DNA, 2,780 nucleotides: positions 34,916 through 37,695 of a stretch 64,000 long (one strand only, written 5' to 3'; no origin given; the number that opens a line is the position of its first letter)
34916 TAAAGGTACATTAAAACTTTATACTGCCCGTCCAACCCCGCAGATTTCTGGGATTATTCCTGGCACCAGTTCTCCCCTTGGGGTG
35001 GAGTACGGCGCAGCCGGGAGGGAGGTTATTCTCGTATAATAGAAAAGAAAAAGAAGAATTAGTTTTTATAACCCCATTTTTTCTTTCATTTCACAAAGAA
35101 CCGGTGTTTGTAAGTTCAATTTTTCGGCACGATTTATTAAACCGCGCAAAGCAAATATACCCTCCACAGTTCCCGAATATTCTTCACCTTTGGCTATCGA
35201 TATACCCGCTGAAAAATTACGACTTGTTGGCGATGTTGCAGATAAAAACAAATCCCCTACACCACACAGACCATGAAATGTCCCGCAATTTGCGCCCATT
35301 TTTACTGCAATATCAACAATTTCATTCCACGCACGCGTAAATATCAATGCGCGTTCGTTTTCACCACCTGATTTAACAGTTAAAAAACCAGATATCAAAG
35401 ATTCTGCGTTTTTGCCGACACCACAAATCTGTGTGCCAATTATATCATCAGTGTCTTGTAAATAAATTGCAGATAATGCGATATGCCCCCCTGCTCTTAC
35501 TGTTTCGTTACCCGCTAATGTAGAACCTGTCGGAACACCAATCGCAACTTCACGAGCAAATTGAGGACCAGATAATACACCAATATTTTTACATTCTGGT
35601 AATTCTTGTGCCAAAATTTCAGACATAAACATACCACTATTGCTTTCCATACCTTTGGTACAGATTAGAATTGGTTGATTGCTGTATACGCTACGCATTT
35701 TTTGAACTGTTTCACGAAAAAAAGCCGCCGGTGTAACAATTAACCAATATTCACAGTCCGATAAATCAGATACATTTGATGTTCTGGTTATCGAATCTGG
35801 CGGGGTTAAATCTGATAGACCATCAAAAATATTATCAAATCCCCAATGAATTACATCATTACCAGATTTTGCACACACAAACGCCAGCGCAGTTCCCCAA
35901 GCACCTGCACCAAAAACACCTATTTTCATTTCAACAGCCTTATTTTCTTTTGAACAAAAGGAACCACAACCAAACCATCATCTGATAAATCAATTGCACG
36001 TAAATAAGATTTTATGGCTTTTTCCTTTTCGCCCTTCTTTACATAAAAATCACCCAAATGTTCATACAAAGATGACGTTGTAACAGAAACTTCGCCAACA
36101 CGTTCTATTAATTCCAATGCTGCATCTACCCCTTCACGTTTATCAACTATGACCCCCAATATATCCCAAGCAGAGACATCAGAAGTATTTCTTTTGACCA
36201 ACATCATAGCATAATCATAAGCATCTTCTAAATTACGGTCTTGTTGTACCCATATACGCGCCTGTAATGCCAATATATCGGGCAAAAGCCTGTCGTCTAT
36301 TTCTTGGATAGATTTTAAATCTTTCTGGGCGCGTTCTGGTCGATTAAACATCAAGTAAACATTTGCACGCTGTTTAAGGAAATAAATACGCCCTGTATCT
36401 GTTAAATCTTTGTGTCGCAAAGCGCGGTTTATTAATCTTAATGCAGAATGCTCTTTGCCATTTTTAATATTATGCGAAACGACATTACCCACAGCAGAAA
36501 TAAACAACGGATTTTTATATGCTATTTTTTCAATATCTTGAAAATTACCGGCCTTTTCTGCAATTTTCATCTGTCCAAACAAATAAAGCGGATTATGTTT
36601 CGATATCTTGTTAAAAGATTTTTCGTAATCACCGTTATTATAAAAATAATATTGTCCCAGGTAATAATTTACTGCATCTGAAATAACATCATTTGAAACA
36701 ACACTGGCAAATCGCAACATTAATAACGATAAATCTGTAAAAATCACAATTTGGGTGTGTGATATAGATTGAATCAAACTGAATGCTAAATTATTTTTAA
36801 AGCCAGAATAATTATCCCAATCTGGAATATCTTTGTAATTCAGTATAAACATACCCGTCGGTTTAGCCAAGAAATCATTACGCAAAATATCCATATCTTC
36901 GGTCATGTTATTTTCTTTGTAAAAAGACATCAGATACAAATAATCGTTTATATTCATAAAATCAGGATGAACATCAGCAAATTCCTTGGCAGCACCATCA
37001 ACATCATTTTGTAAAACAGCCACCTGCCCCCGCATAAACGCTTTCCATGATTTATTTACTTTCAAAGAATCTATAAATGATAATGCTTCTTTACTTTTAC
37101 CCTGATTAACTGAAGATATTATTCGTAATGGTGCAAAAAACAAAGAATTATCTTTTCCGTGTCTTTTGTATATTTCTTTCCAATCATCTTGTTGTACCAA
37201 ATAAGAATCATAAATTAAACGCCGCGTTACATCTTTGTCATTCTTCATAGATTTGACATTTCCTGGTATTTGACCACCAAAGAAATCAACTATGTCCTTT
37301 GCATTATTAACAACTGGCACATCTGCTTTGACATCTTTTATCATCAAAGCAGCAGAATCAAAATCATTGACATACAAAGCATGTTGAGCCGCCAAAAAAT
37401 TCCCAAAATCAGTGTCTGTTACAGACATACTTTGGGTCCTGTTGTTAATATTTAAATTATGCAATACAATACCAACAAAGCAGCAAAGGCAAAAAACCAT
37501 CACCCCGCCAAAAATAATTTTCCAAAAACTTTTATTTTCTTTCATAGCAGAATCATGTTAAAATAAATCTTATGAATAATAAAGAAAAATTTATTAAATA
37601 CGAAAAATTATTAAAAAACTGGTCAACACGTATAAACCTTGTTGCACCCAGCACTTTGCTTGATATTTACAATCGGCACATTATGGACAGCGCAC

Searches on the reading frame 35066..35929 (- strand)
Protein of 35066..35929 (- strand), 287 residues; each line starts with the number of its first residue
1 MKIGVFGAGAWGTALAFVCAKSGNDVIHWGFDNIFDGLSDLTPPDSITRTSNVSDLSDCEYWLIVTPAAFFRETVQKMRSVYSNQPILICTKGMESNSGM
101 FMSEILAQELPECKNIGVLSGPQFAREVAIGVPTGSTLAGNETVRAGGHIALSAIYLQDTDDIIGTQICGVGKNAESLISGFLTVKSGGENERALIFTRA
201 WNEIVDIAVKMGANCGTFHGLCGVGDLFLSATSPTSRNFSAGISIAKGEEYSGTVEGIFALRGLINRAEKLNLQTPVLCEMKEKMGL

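Call 61: search_protein_families(library=pfam, proteins=[window:35066-35929:-], max_evalue=0.001)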
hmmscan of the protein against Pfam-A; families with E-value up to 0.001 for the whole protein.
window:35066-35929:- (287 aa): 3 families
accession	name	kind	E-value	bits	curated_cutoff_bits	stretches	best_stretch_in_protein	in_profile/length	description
PF01210.29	NAD_Gly3P_dh_N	-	9.2e-31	107.4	23.1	1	2-142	1-154/158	NAD-dependent glycerol-3-phosphate dehydrogenase N-terminus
PF07479.19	NAD_Gly3P_dh_C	-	8.6e-26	91.3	25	1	162-280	1-126/142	NAD-dependent glycerol-3-phosphate dehydrogenase C-terminus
PF20618.3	GPD_NAD_C_bact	-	3.7e-09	37.4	27.6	1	222-278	1-63/66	Bacterial GPD, NAD-dependent C-terminal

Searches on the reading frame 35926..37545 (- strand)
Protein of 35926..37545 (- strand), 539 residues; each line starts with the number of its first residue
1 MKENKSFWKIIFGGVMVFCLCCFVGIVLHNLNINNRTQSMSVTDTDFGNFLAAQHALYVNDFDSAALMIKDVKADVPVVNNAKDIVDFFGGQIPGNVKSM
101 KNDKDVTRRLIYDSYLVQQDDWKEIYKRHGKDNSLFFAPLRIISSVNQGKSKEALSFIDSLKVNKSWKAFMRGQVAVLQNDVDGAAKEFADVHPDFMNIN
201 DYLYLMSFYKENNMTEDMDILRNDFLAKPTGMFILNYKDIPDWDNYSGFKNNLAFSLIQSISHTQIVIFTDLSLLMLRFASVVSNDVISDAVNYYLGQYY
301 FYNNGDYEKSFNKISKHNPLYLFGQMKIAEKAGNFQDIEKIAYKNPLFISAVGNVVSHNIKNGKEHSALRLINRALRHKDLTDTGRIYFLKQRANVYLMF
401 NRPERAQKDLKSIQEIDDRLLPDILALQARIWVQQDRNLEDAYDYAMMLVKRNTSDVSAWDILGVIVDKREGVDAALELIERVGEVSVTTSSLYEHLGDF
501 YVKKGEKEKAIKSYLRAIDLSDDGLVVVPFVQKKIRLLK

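Call 57: search_protein_families(library=pfam, proteins=[window:35926-37545:-], max_evalue=0.00001)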
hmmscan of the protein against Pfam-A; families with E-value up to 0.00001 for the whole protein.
window:35926-37545:- (539 aa): 1 family
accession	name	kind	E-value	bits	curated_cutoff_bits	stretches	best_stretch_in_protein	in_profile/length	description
PF07719.23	TPR_2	-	2.5e-06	27.6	27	0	493-521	3-31/34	Tetratricopeptide repeat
